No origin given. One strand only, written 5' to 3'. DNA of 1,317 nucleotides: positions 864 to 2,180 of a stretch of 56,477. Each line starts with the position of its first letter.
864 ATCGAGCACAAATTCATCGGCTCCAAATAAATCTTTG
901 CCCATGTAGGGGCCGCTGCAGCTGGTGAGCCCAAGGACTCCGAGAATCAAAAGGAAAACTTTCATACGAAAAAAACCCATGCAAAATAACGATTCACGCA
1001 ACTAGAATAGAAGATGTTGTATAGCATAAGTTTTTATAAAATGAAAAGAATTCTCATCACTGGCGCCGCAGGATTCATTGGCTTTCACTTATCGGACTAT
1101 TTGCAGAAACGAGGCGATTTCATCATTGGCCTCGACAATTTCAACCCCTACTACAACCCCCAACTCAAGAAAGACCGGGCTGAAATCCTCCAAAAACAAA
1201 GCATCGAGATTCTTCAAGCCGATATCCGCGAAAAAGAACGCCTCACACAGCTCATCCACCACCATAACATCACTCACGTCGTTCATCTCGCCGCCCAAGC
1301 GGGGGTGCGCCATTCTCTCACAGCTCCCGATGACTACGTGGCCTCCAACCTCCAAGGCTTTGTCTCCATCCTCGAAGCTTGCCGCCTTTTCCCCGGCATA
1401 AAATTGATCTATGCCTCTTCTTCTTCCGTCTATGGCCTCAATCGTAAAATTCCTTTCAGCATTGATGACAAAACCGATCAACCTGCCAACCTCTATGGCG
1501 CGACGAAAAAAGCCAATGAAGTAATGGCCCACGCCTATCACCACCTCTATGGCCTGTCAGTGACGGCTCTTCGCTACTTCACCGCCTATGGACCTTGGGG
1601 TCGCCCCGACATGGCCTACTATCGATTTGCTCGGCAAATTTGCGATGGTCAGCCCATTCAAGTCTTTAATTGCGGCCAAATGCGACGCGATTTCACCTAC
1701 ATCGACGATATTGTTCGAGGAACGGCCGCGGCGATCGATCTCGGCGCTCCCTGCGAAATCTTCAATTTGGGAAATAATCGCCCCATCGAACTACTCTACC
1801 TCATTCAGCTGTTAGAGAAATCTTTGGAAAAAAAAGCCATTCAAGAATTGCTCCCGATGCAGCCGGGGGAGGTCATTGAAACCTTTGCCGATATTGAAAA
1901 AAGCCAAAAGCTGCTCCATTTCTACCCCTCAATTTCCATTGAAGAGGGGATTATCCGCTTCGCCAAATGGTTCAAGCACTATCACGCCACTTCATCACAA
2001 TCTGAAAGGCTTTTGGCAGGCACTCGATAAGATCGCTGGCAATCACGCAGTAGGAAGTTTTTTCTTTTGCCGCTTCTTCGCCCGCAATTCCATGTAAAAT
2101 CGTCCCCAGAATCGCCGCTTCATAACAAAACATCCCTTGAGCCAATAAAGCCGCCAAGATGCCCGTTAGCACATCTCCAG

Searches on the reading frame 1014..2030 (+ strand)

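Call 11: search_protein_families(library=ncbifam, proteins=[window:1014-2027:+], max_evalue=1e-10)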
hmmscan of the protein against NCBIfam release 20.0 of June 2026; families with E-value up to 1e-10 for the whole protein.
seq(338 aa): 18 families
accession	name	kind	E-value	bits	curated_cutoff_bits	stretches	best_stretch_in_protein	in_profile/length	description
TIGR01181.1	dTDP_gluc_dehyt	equivalog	3.7e-43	147.8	365.1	1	12-324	1-315/321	dTDP-glucose 4,6-dehydratase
TIGR01179.1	galE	equivalog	2.2e-42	145.1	262.3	1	12-193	1-178/332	UDP-glucose 4-epimerase GalE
TIGR04180.1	EDH_00030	hypoth_equivalog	7.5e-38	130.3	475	1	13-306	1-295/297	NAD-dependent 4,6-dehydratase LegB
NF011728.1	PRK15181.1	equivalog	2.9e-35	121.9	760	1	10-327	15-344/348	Vi polysaccharide biosynthesis UDP-N-acetylglucosaminuronic acid C-4 epimerase TviC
TIGR02197.1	heptose_epim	equivalog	6.6e-33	114.2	274.6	1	13-321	1-314/316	ADP-glyceromanno-heptose 6-epimerase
NF007956.0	PRK10675.1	subfamily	4.5e-27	95.1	394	1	12-200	2-189/338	UDP-glucose 4-epimerase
NF007582.0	PRK10217.1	equivalog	3e-23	82.5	698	1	10-275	1-274/355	dTDP-glucose 4,6-dehydratase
TIGR02622.1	CDP_4_6_dhtase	equivalog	5.1e-23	81.8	278.45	1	7-179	1-172/352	CDP-glucose 4,6-dehydratase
NF007490.0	PRK10084.1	subfamily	1.5e-22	80.1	649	1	12-125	2-113/361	dTDP-glucose 4,6-dehydratase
NF043036.1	ErythonDh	equivalog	1.1e-16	60.9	325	1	12-209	2-197/321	D-erythronate dehydrogenase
NF042422.1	oxyalk_red_OleD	equivalog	7.4e-15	55.1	580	1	12-282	2-261/329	2-alkyl-3-oxoalkanoate reductase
NF042423.1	oxyalk_red_Shew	equivalog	8.3e-15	54.7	580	1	9-195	7-178/331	2-alkyl-3-oxoalkanoate reductase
TIGR01214.1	rmlD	equivalog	1.4e-12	47.3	224.05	1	12-177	1-140/285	dTDP-4-dehydrorhamnose reductase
TIGR03466.1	HpnA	hypoth_equivalog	1.7e-12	46.9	367.65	1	12-327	2-298/327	hopanoid-associated sugar epimerase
NF008872.0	PRK11908.1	equivalog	2.5e-12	46.5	294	1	10-256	1-255/349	bifunctional UDP-4-keto-pentose/UDP-xylose synthase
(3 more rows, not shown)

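Call 62: search_protein_families(library=pfam, max_evalue=0.01, proteins=[window:1014-2030:+])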
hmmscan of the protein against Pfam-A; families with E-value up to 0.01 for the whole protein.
window:1014-2030:+ (338 aa): 9 families
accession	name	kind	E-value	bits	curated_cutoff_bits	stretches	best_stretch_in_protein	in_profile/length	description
PF01370.27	Epimerase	-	1.8e-56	191.7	20.9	1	13-253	1-240/240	NAD dependent epimerase/dehydratase family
PF16363.11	GDP_Man_Dehyd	-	4.4e-49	168.2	27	1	14-313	1-329/332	GDP-mannose 4,6 dehydratase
PF04321.23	RmlD_sub_bind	-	7e-17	61.9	27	1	12-177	2-141/287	RmlD substrate binding domain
PF02719.21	Polysacc_synt_2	-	1.5e-14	54.3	20.2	1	13-273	1-249/293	Polysaccharide biosynthesis protein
PF01073.25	3Beta_HSD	-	9.5e-14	51.5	22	1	14-234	1-222/280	3-beta hydroxysteroid dehydrogenase/isomerase family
PF07993.18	NAD_binding_4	-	8.2e-07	28.9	20.1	1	83-187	86-203/258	Male sterility protein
PF00106.31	adh_short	-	0.00018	21.5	26.6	1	11-121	1-117/195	short chain dehydrogenase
PF08659.16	KR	-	0.0003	21.2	22.6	1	13-97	3-93/180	KR domain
PF05368.20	NmrA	-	0.0031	17.6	27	1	11-84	3-70/298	NmrA-like family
